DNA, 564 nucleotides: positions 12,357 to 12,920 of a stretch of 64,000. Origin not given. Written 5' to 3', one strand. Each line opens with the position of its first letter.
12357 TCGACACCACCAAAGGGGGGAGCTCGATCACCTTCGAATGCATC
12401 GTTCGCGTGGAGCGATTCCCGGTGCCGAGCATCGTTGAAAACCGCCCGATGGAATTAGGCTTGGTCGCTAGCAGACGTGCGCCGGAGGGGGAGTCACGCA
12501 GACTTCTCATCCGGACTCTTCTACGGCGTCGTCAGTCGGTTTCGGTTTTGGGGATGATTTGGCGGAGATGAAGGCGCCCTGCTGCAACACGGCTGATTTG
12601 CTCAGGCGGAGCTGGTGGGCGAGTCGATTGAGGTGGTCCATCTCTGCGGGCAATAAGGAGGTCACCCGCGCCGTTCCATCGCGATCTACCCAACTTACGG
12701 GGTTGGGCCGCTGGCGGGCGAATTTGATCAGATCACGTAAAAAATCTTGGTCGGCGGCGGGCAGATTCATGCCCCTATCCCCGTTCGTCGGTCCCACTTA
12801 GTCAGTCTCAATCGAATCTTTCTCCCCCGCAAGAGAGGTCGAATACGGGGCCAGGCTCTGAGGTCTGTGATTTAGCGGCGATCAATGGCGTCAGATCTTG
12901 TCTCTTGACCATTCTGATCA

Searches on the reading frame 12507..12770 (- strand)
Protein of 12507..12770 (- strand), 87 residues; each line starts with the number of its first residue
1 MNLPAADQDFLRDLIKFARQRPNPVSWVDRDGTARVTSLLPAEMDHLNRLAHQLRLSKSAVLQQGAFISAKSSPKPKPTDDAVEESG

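Call 7: search_protein_families(library=pfam, proteins=[window:12507-12770:-], max_evalue=0.01)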
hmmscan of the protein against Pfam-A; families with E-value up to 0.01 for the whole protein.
window:12507-12770:- (87 aa): 0 families

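Call 11: find_encoding_contigs(protein=window:12507-12770:-, flank=10000, max_places=10)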
Protein window:12507-12770:- (87 aa): 21 contigs read that carry it; 10 places shown.
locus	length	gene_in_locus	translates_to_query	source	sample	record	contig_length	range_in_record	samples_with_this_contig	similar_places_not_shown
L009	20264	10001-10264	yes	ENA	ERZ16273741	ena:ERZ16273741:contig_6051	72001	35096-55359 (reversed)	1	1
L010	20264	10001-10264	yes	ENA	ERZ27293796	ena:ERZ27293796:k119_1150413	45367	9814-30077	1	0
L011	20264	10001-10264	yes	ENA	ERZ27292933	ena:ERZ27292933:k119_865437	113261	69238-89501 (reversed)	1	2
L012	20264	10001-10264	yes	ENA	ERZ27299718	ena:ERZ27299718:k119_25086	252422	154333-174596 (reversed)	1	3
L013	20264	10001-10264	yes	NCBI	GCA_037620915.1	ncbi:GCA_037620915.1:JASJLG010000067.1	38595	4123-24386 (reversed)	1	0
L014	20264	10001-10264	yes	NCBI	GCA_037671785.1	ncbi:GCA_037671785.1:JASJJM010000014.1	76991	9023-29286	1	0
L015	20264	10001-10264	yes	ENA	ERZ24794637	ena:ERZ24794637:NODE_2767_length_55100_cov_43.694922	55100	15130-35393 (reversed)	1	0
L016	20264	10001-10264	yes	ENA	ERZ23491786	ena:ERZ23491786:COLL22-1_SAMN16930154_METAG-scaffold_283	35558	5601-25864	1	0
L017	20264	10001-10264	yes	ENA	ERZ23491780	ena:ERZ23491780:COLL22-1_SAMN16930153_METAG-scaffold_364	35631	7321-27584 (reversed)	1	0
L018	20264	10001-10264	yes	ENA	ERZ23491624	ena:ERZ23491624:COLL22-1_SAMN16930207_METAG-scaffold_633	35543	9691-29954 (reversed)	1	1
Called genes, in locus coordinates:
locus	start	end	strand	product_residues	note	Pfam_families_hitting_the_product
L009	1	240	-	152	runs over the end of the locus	PF00111:Fer2, PF01799:Fer2_2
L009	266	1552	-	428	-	PF02738:MoCoBD_1, PF20256:MoCoBD_2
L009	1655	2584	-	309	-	PF20256:MoCoBD_2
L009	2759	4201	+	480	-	PF00884:Sulfatase, PF01663:Phosphodiest, PF16347:SGSH_C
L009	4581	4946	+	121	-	PF03544:TonB_C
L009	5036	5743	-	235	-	PF10056:DUF2293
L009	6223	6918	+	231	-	-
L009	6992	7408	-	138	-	PF07366:SnoaL, PF12680:SnoaL_2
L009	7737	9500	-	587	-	PF00884:Sulfatase, PF01663:Phosphodiest (faint), PF16347:SGSH_C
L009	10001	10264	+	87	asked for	-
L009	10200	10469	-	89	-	-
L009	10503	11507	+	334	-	-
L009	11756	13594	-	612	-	PF17899:Peptidase_M61_N, PF05299:Peptidase_M61, PF00595:PDZ (faint), PF13180:PDZ_2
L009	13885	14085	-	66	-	-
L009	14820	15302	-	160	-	PF00583:Acetyltransf_1, PF13673:Acetyltransf_10, PF13508:Acetyltransf_7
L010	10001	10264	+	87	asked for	-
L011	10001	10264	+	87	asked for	-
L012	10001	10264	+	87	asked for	-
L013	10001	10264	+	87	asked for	-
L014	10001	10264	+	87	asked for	-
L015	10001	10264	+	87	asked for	-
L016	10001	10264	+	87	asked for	-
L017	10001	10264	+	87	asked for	-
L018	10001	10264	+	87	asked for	-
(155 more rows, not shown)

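Call 15: find_homologous_proteins(query=window:12507-12770:-, max_evalue=0.001)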
Query window:12507-12770:- (87 aa): 15 proteins with E <= 0.001 among 15 candidates.
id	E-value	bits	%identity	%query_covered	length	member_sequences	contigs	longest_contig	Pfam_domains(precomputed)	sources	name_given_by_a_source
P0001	7.7e-40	152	86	97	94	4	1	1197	-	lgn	-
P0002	3.7e-38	147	85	97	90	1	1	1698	-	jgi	jgi:hypothetical protein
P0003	2.4e-37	144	79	99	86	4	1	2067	-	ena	-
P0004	5.5e-37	143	78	98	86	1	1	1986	-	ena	-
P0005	6.2e-37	143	79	99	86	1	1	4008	-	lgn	-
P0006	4.1e-35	137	88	85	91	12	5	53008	-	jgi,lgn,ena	-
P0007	9.1e-35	136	82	95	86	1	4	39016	-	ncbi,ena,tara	tara:strand:+ start:305 stop:565 length:261 start_codon:yes stop_codon:yes gene_type:complete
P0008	9.4e-35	136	88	85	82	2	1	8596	-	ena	-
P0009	1.1e-32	129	79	97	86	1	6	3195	-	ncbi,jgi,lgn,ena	jgi:hypothetical protein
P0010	4.9e-31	124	76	90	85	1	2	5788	-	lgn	-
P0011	1.1e-29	120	81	83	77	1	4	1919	-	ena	-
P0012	2.7e-28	115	75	84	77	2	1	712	-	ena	-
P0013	7.2e-28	114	77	84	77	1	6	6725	-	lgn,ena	-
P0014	7.7e-26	108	71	84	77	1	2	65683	-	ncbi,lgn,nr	ncbi:MAG: hypothetical protein K9M98_11055 [Cephaloticoccus sp.]|nr:hypothetical protein [Cephalotic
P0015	1.6e-17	81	62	82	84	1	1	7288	-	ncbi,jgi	ncbi:MAG: hypothetical protein RL376_1842 [Verrucomicrobiota bacterium]|jgi:hypothetical protein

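Call 16: find_encoding_contigs(protein=P0006, flank=10000, max_places=4)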
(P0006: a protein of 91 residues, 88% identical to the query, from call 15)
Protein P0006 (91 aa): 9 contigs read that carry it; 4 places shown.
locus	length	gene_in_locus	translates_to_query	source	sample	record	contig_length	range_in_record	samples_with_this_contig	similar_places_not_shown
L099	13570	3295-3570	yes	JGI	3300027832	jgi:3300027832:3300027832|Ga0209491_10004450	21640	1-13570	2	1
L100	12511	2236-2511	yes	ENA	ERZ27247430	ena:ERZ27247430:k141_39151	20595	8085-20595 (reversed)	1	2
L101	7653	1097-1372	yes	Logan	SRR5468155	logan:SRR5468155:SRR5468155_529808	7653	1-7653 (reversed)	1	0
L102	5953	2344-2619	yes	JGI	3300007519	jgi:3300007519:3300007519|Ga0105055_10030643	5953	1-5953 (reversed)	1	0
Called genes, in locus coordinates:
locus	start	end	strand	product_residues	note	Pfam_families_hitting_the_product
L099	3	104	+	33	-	?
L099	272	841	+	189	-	-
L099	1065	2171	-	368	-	PF01548:DEDD_Tnp_IS110 (weak), PF02371:Transposase_20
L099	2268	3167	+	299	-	PF00756:Esterase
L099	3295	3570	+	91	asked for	-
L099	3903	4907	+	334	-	-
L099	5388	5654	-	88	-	PF05016:ParE_toxin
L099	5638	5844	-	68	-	PF05509:TraY, PF19807:DUF6290 (weak)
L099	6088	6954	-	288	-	PF01261:AP_endonuc_2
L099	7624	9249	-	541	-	PF04773:FecR (weak), PF13385:Laminin_G_3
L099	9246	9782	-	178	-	PF04542:Sigma70_r2, PF08281:Sigma70_r4_2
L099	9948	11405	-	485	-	PF00884:Sulfatase, PF01663:Phosphodiest (weak), PF16347:SGSH_C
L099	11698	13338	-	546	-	PF00884:Sulfatase, PF01663:Phosphodiest (faint), PF16347:SGSH_C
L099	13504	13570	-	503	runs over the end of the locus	PF07394:DUF1501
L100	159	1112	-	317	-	PF01548:DEDD_Tnp_IS110 (weak), PF02371:Transposase_20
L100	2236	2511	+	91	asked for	-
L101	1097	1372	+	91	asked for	-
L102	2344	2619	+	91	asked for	-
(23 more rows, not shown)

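Call 17: find_encoding_contigs(protein=P0007, flank=10000, max_places=4)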
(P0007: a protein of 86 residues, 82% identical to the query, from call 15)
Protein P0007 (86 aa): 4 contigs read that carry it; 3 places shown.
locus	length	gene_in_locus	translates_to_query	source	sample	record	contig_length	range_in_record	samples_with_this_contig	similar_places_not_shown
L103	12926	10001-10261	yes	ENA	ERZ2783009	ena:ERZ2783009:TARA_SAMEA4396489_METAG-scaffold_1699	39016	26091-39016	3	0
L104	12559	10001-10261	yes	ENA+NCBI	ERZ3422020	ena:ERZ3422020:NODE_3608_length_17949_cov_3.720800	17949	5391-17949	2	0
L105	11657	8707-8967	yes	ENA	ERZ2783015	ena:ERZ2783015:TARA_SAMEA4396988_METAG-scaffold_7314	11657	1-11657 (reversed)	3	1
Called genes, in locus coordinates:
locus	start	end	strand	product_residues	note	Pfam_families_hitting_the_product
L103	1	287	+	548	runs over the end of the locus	PF16656:Pur_ac_phosph_N, PF00149:Metallophos (weak)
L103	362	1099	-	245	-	PF01936:NYN, PF12872:OST-HTH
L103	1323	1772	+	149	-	PF06055:ExoD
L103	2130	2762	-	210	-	-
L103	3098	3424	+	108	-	PF20614:Mycovirus_RNAse (faint)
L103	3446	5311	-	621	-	PF00933:Glyco_hydro_3, PF01915:Glyco_hydro_3_C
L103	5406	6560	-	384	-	PF00365:PFK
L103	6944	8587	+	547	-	PF12951:PATR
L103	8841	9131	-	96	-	-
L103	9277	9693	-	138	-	-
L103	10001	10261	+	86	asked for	-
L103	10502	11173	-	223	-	PF12686:DUF3800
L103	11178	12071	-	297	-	PF08378:NERD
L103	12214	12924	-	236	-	?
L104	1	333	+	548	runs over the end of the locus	PF16656:Pur_ac_phosph_N, PF00149:Metallophos (weak)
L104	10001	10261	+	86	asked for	-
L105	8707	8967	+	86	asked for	-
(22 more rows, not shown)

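Call 18: find_encoding_contigs(protein=P0014, flank=10000, max_places=3)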
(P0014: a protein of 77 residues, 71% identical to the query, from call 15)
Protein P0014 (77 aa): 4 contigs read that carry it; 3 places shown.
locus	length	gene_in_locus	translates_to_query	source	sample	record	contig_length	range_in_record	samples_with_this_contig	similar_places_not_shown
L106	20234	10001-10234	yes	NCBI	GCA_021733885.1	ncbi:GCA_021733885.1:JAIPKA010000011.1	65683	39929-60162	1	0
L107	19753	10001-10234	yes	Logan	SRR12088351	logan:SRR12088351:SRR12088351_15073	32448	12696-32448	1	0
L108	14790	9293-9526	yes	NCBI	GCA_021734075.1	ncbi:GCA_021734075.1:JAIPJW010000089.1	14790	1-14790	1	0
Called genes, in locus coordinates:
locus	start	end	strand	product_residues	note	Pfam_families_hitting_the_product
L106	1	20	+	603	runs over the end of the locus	PF02734:Dak2, PF21645:FakA-like_M (faint), PF02645:DegV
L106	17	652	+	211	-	PF02660:G3P_acyltransf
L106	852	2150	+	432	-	PF00817:IMS, PF11799:IMS_C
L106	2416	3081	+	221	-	-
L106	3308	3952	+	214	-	PF09997:DUF2238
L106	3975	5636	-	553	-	PF00496:SBP_bac_5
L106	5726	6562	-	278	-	PF01073:3Beta_HSD (weak), PF01370:Epimerase, PF13460:NAD_binding_10, PF16363:GDP_Man_Dehyd, PF07993:NAD_binding_4 (weak)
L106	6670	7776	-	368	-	PF00487:FA_desaturase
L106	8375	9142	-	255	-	PF23441:SDR, PF00106:adh_short, PF13561:adh_short_C2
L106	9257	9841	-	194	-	PF07385:Lyx_isomer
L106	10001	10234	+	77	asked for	-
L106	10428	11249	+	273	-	PF00248:Aldo_ket_red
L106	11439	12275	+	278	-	PF01694:Rhomboid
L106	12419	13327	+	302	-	PF13460:NAD_binding_10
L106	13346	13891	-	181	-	PF01966:HD (weak)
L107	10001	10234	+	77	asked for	-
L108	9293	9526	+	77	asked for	-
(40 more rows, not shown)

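Call 20: find_encoding_contigs(protein=P0015, flank=6000, max_places=2)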
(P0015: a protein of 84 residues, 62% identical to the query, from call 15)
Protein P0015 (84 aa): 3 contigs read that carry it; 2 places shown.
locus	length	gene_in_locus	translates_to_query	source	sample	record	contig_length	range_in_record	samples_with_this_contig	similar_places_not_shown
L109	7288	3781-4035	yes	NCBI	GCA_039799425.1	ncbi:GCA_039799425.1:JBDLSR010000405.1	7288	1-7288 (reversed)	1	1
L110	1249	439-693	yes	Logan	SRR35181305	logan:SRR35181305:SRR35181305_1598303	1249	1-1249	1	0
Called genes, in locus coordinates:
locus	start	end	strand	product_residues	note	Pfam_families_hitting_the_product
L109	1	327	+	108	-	?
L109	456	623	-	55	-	PF00471:Ribosomal_L33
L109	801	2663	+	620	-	PF02518:HATPase_c (faint), PF13589:HATPase_c_3, PF00183:HSP90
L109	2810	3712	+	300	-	PF03446:NAD_binding_2, PF03807:F420_oxidored (weak), PF14833:NAD_binding_11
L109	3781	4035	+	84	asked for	-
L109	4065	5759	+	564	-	PF00528:BPD_transp_1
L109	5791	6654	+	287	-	PF00892:EamA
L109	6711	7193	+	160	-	PF01042:Ribonuc_L-PSP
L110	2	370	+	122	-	?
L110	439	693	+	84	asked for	-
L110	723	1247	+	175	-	?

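Call 21: find_encoding_contigs(protein=P0008, flank=6000, max_places=2)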
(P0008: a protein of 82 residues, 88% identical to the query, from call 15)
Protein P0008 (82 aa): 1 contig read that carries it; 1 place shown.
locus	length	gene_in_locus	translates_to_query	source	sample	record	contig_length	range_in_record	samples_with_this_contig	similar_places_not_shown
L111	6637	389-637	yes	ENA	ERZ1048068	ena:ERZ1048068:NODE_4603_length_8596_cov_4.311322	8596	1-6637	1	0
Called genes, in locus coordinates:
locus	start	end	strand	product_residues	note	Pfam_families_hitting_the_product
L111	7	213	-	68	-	PF05509:TraY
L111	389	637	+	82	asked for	-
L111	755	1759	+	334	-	-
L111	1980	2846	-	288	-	-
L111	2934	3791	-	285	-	PF01261:AP_endonuc_2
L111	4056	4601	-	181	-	-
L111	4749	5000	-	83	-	PF08281:Sigma70_r4_2 (weak)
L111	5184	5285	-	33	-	-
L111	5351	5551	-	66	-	-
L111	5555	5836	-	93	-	-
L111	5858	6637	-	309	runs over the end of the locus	PF20434:BD-FAE, PF07859:Abhydrolase_3, PF01738:DLH (faint), PF03959:FSH1 (weak), PF00326:Peptidase_S9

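Call 48: search_protein_families(library=pfam, proteins=[window:12507-12770:-], max_evalue=10)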
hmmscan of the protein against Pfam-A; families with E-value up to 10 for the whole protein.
window:12507-12770:- (87 aa): 0 families

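Call 50: search_solved_structures(query=A2, max_evalue=10, show_alignments=2)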
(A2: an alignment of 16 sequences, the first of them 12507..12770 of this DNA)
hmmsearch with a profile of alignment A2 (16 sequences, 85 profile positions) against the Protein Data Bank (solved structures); distinct sequences matched with E-value up to 10: 3.
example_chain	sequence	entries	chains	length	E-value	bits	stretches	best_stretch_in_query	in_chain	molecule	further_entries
1b01_A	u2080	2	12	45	0.7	13.4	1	39-64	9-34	TRANSCRIPTIONAL REPRESSOR COPG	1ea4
2cpg_A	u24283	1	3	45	0.7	13.4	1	39-64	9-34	TRANSCRIPTIONAL REPRESSOR COPG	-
6k8h_A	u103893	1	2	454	0.87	13.1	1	32-65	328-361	Aminotransferase class-III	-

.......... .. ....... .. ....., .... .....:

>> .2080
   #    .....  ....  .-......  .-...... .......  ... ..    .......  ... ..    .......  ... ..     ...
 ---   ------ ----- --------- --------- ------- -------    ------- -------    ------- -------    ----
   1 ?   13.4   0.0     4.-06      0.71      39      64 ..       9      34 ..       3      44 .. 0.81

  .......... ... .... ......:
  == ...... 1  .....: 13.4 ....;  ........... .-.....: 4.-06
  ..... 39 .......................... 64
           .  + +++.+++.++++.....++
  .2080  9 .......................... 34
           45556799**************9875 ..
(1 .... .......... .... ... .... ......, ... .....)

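Call 56: predict_structure(alignment_id=A2)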
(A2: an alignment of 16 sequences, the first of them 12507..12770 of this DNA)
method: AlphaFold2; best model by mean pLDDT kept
length: 87 residues; sequences in the alignment: 16
mean_pLDDT: 71.5   pTM: 0.52
mean pLDDT of the five models: 71.5, 71.4, 71.0, 67.2, 66.1
residues with pLDDT >= 90: 0; 70-90: 57; 50-70: 17; < 50: 13
segments of 3 or more residues with pLDDT < 50: 72-75, 79-81, 83-87
pLDDT, mean of each block of 10 residues (from residue 1): 77 75 69 75 85 85 74 48 48
secondary structure, 60 per line:
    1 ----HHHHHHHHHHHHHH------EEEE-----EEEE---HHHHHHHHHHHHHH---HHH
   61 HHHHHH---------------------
elements in order: H5-18 E25-28 E34-37 H41-54 H58-66

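Call 60: fold_search(model_id=the predicted structure, library=pdb)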
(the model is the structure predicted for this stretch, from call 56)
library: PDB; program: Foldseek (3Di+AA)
matches with E <= 10: 170; with E <= 0.001: 0
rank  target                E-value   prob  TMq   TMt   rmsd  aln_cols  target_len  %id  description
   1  4w60_A                6.0e-01  0.08  0.21  0.17  12.2       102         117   17  The structure of Vaccina virus H7 protein displays A Novel Phosphoinositide binding fold required for membrane biogene (released 2014-12-31)
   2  4w60_B                7.8e-01  0.07  0.21  0.17  12.2       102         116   17  The structure of Vaccina virus H7 protein displays A Novel Phosphoinositide binding fold required for membrane biogene (released 2014-12-31)
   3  2zqk_D                1.3e+00  0.11  0.23  0.28   8.8        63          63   19  Crystal structure of intimin-Tir68 complex (released 2009-08-18)
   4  4w60_D                1.7e+00  0.03  0.17  0.14  10.9        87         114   21  The structure of Vaccina virus H7 protein displays A Novel Phosphoinositide binding fold required for membrane biogene (released 2014-12-31)
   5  5x9u_A                1.8e+00  0.09  0.28  0.08   9.5        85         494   18  Crystal structure of group III chaperonin in the open state (released 2017-10-25)
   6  3icy_A                1.8e+00  0.08  0.17  0.14   6.4        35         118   23  The crystal structure of sensory box histidine kinase/response regulator domain from Chlorobium tepidum TLS (released 2010-01-12)
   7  7ahe_C                1.8e+00  0.06  0.16  0.06   8.7        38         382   21  OpuA inhibited inward facing (released 2020-11-25)
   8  4w5x_A                1.9e+00  0.03  0.16  0.14  10.8        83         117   22  The structure of Vaccina virus H7 protein displays A Novel Phosphoinositide binding fold required for membrane biogene (released 2014-12-31)
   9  7kio                  2.0e+00  0.09  0.26  0.10   9.4        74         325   15  Crystal structure of inositol polyphosphate 1-phosphatase (INPP1) D54A mutant (released 2020-11-25)
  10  2llz_MODEL_1_A        2.0e+00  0.06  0.21  0.19   7.8        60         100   22  GhoS (YjdK) monomer (released 2012-09-05)
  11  3iyg_H                2.5e+00  0.08  0.30  0.08   9.4        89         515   13  Ca model of bovine TRiC/CCT derived from a 4.0 Angstrom cryo-EM map (released 2010-03-16)
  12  7lmx_B                2.6e+00  0.08  0.23  0.26   7.9        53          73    9  A HIGHLY SPECIFIC INHIBITOR OF INTEGRIN ALPHA-V BETA-6 WITH A DISULFIDE (released 2022-08-10)
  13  8x4n_B                2.6e+00  0.08  0.26  0.24   8.3        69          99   16  Crystal structure of the PI3P-binding domain of Legionella SetA in complex with inositol 1,3-bisphosphate (released 2025-02-19)
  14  6ve4_A                2.8e+00  0.09  0.25  0.10   6.2        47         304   17  Pentadecameric PilQ from Pseudomonas aeruginosa (released 2020-12-23)
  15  7lmx_A                3.0e+00  0.08  0.23  0.26   7.8        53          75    9  A HIGHLY SPECIFIC INHIBITOR OF INTEGRIN ALPHA-V BETA-6 WITH A DISULFIDE (released 2022-08-10)
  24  1ea4_B                4.1e+00  0.38  0.33  0.68   0.6        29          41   28  TRANSCRIPTIONAL REPRESSOR COPG/22bp dsDNA COMPLEX (released 2001-07-05)
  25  1ea4_E                4.1e+00  0.38  0.33  0.64   0.5        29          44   28  TRANSCRIPTIONAL REPRESSOR COPG/22bp dsDNA COMPLEX (released 2001-07-05)
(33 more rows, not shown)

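Call 69: find_encoding_contigs(protein=P0001, flank=3000, max_places=4)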
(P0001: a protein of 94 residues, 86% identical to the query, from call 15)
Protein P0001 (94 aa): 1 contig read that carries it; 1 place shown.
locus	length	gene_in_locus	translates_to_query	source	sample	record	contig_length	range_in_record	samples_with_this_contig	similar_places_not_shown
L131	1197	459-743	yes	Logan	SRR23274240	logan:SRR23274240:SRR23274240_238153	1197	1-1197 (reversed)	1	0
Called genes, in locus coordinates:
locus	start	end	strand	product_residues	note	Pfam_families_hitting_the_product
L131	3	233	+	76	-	?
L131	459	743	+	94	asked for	-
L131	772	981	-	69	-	-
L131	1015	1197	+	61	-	?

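Call 79: search_protein_families(library=ncbifam, proteins=[window:12507-12770:-], max_evalue=0.01)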
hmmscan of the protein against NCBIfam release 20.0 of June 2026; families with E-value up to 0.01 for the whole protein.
window:12507-12770:- (87 aa): 0 families

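Call 81: search_protein_families(library=padloc, proteins=[window:12507-12770:-], max_evalue=0.01)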
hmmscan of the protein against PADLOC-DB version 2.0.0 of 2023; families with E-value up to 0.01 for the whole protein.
window:12507-12770:- (87 aa): 0 families
